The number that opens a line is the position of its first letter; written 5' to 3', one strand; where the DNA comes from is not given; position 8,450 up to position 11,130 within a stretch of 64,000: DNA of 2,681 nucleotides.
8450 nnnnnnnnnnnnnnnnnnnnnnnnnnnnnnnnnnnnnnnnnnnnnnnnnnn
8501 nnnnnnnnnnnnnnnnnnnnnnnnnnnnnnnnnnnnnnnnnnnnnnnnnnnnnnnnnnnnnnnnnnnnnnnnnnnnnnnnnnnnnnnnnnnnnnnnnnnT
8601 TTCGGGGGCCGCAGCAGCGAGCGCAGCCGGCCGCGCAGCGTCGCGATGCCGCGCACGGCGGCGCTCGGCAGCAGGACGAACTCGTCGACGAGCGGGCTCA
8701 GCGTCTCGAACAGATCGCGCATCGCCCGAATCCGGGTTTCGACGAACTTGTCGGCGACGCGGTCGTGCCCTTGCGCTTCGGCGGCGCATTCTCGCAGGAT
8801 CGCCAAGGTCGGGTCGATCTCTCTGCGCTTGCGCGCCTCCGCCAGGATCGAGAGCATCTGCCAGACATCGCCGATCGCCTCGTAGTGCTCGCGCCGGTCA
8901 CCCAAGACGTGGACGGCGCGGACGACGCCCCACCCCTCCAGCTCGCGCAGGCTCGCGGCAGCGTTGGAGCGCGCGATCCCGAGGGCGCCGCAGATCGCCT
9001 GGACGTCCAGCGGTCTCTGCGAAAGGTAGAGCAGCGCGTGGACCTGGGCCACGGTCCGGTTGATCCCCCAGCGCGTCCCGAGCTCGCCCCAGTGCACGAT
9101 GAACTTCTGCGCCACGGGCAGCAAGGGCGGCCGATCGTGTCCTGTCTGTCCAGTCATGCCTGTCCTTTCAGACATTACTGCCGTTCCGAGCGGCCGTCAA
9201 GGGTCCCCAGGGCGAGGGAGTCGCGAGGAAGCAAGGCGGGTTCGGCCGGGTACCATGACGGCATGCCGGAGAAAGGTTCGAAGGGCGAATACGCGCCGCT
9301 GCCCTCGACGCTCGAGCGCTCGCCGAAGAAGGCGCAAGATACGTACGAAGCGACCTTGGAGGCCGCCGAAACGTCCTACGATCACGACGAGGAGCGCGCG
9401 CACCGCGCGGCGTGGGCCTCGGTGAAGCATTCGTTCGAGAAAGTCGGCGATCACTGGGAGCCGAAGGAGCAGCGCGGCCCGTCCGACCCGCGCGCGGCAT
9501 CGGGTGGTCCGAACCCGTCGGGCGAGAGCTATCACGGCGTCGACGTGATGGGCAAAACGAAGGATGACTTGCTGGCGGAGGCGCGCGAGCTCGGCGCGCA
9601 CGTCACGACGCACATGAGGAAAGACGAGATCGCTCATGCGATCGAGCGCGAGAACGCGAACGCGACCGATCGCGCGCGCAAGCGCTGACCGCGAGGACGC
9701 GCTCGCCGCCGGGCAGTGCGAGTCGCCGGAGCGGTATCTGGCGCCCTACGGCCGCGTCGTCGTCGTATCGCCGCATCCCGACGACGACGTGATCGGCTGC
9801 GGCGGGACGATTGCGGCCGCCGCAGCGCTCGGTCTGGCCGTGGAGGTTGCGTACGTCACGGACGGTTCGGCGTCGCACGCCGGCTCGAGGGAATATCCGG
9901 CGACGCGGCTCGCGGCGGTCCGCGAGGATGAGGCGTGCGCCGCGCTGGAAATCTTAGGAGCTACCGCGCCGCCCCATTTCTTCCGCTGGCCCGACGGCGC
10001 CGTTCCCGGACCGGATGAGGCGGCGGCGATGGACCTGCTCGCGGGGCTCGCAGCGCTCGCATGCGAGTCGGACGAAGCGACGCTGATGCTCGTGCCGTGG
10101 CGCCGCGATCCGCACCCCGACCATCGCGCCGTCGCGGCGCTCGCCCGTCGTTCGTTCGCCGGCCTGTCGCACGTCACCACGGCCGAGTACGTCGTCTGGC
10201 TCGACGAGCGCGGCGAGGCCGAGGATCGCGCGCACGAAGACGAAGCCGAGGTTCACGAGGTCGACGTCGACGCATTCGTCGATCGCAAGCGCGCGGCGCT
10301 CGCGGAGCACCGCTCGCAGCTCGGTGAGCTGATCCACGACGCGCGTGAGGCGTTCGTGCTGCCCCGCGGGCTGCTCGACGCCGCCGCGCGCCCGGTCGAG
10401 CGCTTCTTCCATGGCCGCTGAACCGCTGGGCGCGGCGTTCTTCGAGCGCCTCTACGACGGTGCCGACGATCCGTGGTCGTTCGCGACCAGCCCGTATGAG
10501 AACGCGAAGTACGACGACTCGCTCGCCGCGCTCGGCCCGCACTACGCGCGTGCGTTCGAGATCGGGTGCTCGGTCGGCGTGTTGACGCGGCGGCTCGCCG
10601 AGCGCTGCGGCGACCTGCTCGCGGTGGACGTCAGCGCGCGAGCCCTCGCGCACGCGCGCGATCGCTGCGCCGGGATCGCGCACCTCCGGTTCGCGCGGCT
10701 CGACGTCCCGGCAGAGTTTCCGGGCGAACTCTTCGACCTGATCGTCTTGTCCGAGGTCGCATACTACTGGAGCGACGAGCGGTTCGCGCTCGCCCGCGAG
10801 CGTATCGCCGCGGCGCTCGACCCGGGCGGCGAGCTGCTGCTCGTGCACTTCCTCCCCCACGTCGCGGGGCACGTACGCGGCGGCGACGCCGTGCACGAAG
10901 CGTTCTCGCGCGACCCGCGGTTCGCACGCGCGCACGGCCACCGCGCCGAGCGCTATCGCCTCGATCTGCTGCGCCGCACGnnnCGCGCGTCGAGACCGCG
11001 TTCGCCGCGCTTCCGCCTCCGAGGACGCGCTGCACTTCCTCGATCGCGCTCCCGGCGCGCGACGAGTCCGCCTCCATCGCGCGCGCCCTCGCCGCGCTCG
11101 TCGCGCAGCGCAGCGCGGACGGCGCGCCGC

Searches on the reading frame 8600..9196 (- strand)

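Call 52: search_protein_families(library=pfam, proteins=[window:8600-9196:-], max_evalue=0.0001)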
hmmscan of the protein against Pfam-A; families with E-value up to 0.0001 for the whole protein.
window:8600-9196:- (199 aa): 1 family
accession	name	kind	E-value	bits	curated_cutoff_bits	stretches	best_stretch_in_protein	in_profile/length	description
PF12802.13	MarR_2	-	2.7e-07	31.1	27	1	45-102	3-60/61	MarR family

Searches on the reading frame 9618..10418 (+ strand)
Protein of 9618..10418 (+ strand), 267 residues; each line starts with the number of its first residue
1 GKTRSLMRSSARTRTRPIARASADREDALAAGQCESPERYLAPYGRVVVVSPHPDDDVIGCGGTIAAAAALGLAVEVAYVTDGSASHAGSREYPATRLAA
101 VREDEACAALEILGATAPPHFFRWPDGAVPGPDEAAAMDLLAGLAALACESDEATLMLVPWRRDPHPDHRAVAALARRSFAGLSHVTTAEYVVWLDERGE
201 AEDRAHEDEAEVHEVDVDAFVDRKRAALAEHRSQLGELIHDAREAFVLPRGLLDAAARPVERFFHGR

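Call 52: search_protein_families(library=pfam, proteins=[window:9618-10418:+], max_evalue=0.0001)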
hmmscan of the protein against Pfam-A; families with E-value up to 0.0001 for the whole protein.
window:9618-10418:+ (267 aa): 1 family
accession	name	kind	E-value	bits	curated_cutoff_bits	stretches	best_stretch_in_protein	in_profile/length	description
PF02585.22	PIG-L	-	4.4e-24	85.9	28.2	1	48-178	1-127/129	GlcNAc-PI de-N-acetylase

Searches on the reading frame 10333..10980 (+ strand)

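Call 52: search_protein_families(library=pfam, proteins=[window:10333-10980:+], max_evalue=0.0001)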
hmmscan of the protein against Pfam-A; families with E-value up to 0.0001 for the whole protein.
window:10333-10980:+ (216 aa): 6 families
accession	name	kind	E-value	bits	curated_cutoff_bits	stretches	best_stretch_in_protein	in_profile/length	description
PF05401.17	NodS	-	2.9e-18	66.9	24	1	44-191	15-168/201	Nodulation protein S (NodS)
PF13649.12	Methyltransf_25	-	8.8e-13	49.2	27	1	76-166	3-97/97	Methyltransferase domain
PF08242.18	Methyltransf_12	-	1.3e-12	48.7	30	1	76-168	2-98/98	Methyltransferase domain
PF08241.18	Methyltransf_11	-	3.2e-11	44.1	21.2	1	76-169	2-94/95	Methyltransferase domain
PF13847.12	Methyltransf_31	-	2.6e-06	27.6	27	1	74-172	7-111/145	Methyltransferase domain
PF13489.12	Methyltransf_23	-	5.5e-06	26.7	27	1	69-186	21-124/164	Methyltransferase domain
